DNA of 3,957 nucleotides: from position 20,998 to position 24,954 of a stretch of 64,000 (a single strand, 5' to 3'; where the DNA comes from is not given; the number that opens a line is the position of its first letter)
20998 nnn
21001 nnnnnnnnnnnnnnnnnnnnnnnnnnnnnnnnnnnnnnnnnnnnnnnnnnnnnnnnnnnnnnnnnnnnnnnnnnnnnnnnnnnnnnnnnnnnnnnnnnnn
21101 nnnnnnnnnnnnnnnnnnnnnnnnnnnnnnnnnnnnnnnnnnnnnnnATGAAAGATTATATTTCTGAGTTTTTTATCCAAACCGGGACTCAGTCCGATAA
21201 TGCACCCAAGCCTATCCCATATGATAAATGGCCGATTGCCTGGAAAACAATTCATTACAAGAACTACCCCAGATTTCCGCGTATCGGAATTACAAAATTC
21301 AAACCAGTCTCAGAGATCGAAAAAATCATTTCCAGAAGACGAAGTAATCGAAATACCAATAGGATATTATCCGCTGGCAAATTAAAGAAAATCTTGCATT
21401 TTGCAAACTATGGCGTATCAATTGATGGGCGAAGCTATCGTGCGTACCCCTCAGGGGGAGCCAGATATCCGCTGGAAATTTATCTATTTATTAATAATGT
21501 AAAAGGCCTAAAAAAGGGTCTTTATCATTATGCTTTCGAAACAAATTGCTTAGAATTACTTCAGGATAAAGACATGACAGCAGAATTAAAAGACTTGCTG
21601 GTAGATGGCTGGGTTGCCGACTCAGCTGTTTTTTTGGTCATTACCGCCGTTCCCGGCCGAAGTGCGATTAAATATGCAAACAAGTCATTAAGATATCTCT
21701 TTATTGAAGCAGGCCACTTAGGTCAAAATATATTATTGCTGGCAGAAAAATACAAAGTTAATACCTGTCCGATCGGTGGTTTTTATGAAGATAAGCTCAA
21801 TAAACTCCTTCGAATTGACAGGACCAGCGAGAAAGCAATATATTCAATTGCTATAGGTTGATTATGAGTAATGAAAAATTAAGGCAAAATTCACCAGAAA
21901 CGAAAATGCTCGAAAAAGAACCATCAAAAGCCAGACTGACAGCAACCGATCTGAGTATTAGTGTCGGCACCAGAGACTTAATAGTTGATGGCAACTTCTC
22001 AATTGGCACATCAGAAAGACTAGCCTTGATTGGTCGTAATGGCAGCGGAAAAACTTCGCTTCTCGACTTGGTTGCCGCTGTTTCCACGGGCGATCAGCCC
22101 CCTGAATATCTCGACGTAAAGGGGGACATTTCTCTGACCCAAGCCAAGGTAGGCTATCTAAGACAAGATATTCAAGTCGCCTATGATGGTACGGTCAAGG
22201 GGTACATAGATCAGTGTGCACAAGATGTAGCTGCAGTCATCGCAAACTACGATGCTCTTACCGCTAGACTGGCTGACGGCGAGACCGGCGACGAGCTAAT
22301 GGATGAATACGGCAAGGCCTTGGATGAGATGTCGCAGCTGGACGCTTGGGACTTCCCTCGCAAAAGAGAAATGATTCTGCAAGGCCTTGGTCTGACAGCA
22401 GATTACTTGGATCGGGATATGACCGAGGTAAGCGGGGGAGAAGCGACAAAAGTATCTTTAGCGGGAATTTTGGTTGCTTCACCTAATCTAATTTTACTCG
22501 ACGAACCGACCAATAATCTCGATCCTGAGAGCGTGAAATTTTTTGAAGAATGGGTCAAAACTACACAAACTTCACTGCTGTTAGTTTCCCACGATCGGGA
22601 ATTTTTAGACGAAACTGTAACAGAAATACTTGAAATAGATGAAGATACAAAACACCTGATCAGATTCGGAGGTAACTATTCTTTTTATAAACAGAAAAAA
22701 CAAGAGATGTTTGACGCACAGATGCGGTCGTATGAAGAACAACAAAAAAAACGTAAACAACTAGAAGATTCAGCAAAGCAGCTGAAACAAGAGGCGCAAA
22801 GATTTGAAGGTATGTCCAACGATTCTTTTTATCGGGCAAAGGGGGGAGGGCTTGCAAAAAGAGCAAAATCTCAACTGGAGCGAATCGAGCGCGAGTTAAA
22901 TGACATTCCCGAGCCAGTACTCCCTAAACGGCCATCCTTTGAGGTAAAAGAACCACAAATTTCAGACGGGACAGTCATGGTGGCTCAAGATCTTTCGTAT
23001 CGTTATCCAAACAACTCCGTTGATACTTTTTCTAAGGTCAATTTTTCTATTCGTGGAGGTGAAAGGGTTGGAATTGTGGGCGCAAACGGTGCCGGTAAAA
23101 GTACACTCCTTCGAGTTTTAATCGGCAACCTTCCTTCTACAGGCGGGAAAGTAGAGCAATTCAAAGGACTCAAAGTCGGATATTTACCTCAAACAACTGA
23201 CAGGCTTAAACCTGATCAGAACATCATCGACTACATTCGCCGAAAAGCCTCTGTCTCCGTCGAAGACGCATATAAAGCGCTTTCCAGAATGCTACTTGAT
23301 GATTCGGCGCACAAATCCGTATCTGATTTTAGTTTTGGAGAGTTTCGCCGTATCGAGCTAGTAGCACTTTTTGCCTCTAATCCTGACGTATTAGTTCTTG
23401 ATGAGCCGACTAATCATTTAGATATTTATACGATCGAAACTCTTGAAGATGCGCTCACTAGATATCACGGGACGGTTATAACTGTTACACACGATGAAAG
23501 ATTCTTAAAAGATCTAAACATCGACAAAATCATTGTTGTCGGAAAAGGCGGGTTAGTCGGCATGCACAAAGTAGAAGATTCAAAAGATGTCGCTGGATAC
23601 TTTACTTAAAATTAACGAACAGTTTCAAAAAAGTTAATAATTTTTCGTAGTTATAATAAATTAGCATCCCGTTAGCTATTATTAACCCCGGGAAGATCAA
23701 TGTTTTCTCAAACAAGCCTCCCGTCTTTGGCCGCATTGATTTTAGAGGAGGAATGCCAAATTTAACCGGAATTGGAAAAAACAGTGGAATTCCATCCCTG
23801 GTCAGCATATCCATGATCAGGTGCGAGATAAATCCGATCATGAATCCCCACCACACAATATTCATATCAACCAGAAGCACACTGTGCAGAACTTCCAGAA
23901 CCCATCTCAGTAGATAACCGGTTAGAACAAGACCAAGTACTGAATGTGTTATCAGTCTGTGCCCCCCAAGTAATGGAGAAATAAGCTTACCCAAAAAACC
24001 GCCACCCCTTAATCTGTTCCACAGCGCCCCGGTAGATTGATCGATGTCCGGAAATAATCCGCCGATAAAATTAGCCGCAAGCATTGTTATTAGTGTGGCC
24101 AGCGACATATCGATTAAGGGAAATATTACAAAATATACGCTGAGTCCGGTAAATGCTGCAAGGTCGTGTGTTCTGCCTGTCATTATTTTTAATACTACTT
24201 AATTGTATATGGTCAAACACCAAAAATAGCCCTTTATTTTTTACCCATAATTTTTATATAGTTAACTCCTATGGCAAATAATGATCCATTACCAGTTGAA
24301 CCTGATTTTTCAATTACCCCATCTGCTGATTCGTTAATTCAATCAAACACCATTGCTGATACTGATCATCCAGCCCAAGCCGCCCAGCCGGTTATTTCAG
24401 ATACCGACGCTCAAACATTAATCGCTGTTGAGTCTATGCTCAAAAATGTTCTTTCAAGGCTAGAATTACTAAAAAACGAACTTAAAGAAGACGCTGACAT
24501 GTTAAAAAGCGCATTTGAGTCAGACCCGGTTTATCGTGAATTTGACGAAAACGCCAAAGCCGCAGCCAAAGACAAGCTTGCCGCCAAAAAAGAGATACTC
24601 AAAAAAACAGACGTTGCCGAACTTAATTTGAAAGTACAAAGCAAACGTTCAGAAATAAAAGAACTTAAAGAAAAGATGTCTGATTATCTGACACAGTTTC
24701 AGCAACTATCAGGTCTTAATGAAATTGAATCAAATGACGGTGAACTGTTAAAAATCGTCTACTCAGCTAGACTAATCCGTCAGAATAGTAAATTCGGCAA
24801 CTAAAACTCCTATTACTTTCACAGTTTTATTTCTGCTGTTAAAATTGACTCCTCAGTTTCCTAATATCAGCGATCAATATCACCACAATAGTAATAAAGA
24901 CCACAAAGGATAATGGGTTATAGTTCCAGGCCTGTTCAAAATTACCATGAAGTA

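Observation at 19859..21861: YcaO + dehydrogenase without an E1-like/RRE-containing partner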

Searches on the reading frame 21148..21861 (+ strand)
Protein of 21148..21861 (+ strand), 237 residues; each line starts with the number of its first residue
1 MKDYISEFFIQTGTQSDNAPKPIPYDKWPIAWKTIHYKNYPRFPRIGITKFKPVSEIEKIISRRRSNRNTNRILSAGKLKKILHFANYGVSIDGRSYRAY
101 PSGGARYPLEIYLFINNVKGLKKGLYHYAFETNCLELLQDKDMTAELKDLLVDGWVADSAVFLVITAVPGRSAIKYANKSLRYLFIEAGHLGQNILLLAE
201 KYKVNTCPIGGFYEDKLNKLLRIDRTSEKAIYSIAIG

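Call 4: search_protein_families(library=pfam, proteins=[window:21148-21861:+], max_evalue=1)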
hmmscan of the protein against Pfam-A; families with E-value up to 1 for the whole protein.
window:21148-21861:+ (237 aa): 2 families
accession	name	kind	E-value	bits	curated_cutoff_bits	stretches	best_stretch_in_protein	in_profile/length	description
PF00881.29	Nitroreductase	-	2.2e-20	74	23.5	1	61-237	1-166/167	Nitroreductase family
PF14512.11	TM1586_NiRdase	-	0.19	11.8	27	1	185-237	81-131/215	Putative TM nitroreductase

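Call 5: search_protein_families(library=ncbifam, proteins=[window:21148-21861:+], max_evalue=1)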
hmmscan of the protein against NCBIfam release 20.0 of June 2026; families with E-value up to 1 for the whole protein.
window:21148-21861:+ (237 aa): 2 families
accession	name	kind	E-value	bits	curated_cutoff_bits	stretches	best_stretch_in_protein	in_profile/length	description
TIGR03605.1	antibiot_sagB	domain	3.9e-38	130.7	78.4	1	95-237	29-172/173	SagB family peptide dehydrogenase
TIGR04511.1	SagB_rel_DH_2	exception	7.5e-20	71.3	240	1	59-231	176-361/380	putative peptide maturation dehydrogenase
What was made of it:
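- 21148..21861 (+): SagB/McbC-type FMN dehydrogenase (B protein), 237 aa; start overlaps the YcaO stop. TIGR03605 130.7 bits (call 5).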

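Call 40: search_solved_structures(query=window:21148-21858:+, max_evalue=1, show_alignments=2)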
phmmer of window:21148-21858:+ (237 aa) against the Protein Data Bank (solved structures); distinct sequences matched with E-value up to 1: 12.
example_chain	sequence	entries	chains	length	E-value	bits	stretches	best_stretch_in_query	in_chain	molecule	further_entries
3eo7_A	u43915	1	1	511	6.7e-32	114.3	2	54-235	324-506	Putative Nitroreductase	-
5lq4_A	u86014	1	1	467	6.4e-11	45.6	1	91-229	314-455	CyaGox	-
8pz5_A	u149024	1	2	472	6.6e-11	45.6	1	91-229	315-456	SagB-type dehydrogenase domain protein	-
5lq4_B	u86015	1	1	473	6.7e-11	45.6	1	91-229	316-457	CyaGox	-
7ly5_B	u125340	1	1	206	2.3e-08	37.3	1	97-224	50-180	BmdC, oxidase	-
7ly7_B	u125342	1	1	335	6.1e-08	35.9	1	96-224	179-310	BmdC, Oxidase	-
7ly4_A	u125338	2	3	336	6.1e-08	35.9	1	96-224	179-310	BmdC, Oxidase | BmdC, NRPS oxidase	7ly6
6gos_C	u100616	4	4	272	1.1e-06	31.7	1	79-226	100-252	Microcin B17-processing protein McbC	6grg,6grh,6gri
8cqs_A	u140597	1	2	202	0.02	17.8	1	55-224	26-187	Nitroreductase-like protein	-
2hay_A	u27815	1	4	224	0.24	14.3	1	194-222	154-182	Putative NAD(P)H-flavin oxidoreductase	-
3ge6_A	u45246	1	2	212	0.64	12.9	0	181-226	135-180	Nitroreductase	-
7s1a_A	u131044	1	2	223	0.97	12.3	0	194-235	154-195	Putative NAD(P)H nitroreductase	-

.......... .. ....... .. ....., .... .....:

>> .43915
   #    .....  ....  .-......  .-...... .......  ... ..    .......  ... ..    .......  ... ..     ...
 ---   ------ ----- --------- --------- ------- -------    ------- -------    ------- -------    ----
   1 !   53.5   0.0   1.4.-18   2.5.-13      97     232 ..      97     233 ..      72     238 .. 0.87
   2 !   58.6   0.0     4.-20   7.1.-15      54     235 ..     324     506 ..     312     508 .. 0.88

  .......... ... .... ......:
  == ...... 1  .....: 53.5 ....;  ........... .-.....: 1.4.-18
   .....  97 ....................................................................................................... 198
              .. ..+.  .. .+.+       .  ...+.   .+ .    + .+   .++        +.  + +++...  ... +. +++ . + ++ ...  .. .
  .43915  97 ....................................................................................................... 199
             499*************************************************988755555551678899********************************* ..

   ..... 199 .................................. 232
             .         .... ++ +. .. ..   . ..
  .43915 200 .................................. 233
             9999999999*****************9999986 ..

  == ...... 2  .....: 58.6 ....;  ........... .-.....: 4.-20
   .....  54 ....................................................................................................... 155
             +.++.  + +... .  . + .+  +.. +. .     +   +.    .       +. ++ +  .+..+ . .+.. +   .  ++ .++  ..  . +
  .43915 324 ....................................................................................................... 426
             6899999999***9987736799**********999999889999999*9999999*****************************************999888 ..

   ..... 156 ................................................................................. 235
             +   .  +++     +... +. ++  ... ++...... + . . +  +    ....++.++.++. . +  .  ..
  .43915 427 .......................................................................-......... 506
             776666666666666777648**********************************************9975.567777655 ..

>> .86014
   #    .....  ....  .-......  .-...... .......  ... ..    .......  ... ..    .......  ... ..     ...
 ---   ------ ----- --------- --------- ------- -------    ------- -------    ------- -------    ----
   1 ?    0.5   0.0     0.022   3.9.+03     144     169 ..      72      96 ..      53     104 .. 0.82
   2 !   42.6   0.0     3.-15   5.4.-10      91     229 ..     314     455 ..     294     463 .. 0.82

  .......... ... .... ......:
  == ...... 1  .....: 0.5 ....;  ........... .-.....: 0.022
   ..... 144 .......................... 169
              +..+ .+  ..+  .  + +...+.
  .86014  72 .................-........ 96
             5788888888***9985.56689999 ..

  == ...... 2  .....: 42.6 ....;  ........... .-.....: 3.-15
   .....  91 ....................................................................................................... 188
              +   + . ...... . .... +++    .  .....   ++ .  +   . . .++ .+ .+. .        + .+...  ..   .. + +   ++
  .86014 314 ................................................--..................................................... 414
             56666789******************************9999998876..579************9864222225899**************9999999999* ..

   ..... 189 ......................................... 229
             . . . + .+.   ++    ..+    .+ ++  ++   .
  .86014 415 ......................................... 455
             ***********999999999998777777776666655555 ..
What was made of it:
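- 21148..21861 (+): PDB sequence hits include McbC, ThcOx and BmdC (call 40).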

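Call 77: find_homologous_proteins(query=window:21148-21858:+, max_evalue=1e-8)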
Query window:21148-21858:+ (237 aa): 218 proteins with E <= 1e-8 among 565 candidates; the best 120 are listed.
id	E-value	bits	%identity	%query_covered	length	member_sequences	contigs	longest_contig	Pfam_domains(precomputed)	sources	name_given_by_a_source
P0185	1.4e-155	534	100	100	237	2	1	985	PF00881.30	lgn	-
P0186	5.0e-129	447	81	100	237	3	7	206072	PF00881.30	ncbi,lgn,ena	-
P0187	2.9e-128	445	81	100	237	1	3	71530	PF00881.30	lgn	-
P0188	3.0e-124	431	79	100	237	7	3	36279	PF00881.30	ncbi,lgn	-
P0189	5.7e-124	430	78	100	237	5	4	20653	PF00881.30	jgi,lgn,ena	-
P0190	1.2e-123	429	78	100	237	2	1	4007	PF00881.30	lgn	-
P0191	1.3e-119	416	76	100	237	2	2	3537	PF00881.30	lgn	-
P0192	1.3e-48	184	43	89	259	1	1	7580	PF00881.30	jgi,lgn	-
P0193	7.6e-48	181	46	89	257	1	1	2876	PF00881.30,PF14512.12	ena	-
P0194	3.1e-47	179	40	100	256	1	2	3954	PF00881.30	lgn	-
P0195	4.0e-47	179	45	93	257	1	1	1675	PF00881.30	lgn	-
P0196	1.2e-46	177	41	98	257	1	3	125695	PF00881.30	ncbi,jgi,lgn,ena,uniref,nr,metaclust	ncbi:MAG: hypothetical protein UV73_C0005G0007 [Candidatus Gottesmanbacteria bacterium GW2011_GWA2_4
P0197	9.1e-46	174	41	100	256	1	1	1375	PF00881.30,PF14512.12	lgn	-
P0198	1.1e-45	174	42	98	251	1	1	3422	PF00881.30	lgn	-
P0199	1.6e-45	174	41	100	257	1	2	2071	PF00881.30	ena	-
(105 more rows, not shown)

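Call 82: predict_structure(alignment_id=A5)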
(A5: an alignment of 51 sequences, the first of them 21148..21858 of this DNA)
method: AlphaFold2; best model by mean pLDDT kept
length: 237 residues; sequences in the alignment: 51
mean_pLDDT: 86.3   pTM: 0.84
mean pLDDT of the five models: 86.3, 84.7, 81.6, 78.1, 74.7
residues with pLDDT >= 90: 124; 70-90: 83; 50-70: 26; < 50: 4
segments of 3 or more residues with pLDDT < 50: 1-4
pLDDT, mean of each block of 10 residues (from residue 1): 52 60 82 85 93 96 92 96 92 82 72 97 96 94 93 88 91 81 89 96 91 84 77 93
secondary structure, 60 per line:
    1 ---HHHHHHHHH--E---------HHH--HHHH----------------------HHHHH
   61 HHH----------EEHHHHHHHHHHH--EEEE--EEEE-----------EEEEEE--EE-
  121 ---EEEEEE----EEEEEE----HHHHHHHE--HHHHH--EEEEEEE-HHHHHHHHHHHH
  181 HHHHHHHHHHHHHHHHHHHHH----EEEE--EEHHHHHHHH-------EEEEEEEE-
elements in order: H4-12 H30-33 H56-63 H76-86 E89-92 E95-98 E110-115 E124-129 E134-139 H144-150 H154-158 E161-167 H169-201 E206-209 H214-221 E229-236
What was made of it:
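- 21148..21861 (+): AF2 pLDDT 86.3 (call 82).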

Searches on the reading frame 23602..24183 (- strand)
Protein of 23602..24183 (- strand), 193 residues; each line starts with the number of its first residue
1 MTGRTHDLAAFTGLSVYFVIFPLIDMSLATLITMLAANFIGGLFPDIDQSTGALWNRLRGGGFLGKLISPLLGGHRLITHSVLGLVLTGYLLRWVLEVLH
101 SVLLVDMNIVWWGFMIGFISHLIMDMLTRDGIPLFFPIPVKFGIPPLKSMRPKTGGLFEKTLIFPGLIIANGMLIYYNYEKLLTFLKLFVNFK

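Call 4: search_protein_families(library=pfam, proteins=[window:23602-24183:-], max_evalue=1)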
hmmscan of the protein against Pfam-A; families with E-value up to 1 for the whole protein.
window:23602-24183:- (193 aa): 2 families
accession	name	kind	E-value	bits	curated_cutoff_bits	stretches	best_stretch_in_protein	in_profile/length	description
PF04307.19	YdjM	-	3.4e-22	79.2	29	1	1-156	1-140/176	YdjM inner membrane protein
PF09988.15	DUF2227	-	0.72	10.2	25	0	2-81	2-82/169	Uncharacterized metal-binding protein (DUF2227)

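Call 5: search_protein_families(library=ncbifam, proteins=[window:23602-24183:-], max_evalue=1)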
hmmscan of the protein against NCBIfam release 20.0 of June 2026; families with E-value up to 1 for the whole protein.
window:23602-24183:- (193 aa): 1 family
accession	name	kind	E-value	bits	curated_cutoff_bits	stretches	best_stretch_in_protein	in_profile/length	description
NF008651.0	PRK11648.1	equivalog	1.5e-17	64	216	1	30-152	30-144/196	metal-dependent hydrolase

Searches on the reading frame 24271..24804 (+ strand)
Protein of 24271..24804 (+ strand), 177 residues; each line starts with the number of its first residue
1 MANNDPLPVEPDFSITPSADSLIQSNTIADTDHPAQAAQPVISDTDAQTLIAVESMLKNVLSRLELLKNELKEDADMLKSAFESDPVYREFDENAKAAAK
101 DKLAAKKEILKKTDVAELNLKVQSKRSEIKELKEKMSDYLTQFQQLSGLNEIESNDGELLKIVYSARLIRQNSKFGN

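Call 4: search_protein_families(library=pfam, proteins=[window:24271-24804:+], max_evalue=1)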
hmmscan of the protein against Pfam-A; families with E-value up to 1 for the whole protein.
window:24271-24804:+ (177 aa): 9 families
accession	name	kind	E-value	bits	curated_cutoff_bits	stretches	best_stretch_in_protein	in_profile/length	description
PF22456.1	PqqF-like_C_4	-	0.0057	17.2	27.5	1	113-150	32-70/100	PQQ synthase PqqF-like, C-terminal lobe domain 4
PF24863.1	zf-CCCH_Mcm10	-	0.014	15.7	26.8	1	36-143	77-180/293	Mcm10, CCCH-type zinc motif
PF03961.19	FapA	-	0.063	13.3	31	1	44-139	140-229/272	Flagellar Assembly Protein A beta solenoid domain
PF25294.1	RENR_N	-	0.064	13.4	39.4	1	26-133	67-176/256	Renin receptor N-terminal domain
PF05025.18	RbsD_FucU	-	0.065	14.1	25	1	27-100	25-96/138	RbsD / FucU transport protein family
PF19675.4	ORC3_ins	-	0.069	13.5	28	1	92-153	97-157/232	Origin recognition complex subunit 3 insertion domain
PF07200.18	Mod_r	-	0.099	13.1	30.1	1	69-147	9-88/146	Modifier of rudimentary (Mod(r)) protein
PF04859.17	DUF641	-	0.2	12.4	27.6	1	78-146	56-124/127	Plant protein of unknown function (DUF641)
PF02185.22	HR1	-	0.3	11.5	33.1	1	43-73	28-58/67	Hr1 repeat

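Call 5: search_protein_families(library=ncbifam, proteins=[window:24271-24804:+], max_evalue=1)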
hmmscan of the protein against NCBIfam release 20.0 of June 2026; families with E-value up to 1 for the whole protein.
window:24271-24804:+ (177 aa): 6 families
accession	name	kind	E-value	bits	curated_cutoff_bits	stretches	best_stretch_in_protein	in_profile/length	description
NF047700.1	LIC10415_fam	equivalog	0.013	15.3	180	1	61-118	68-124/169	LIC10415 family protein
TIGR02642.1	phage_xxxx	hypoth_equivalog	0.052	13.2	101.4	1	39-142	75-176/267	TIGR02642 family protein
TIGR01843.1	type_I_hlyD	subfamily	0.19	10.7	208.65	1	48-147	136-236/422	HlyD family type I secretion periplasmic adaptor subunit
TIGR03604.1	TOMM_cyclo_SagD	subfamily_domain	0.4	9.5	219.25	1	43-136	208-304/377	thiazole/oxazole-forming peptide maturase, SagD family component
NF041042.1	FslE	exception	0.56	8.6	800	1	102-146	30-74/505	rhizoferrin import outer membrane protein FslE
NF038218.1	IcmG_DotF_IVB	equivalog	0.69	9.5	200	0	112-147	123-158/266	type IVB secretion system protein IcmG/DotF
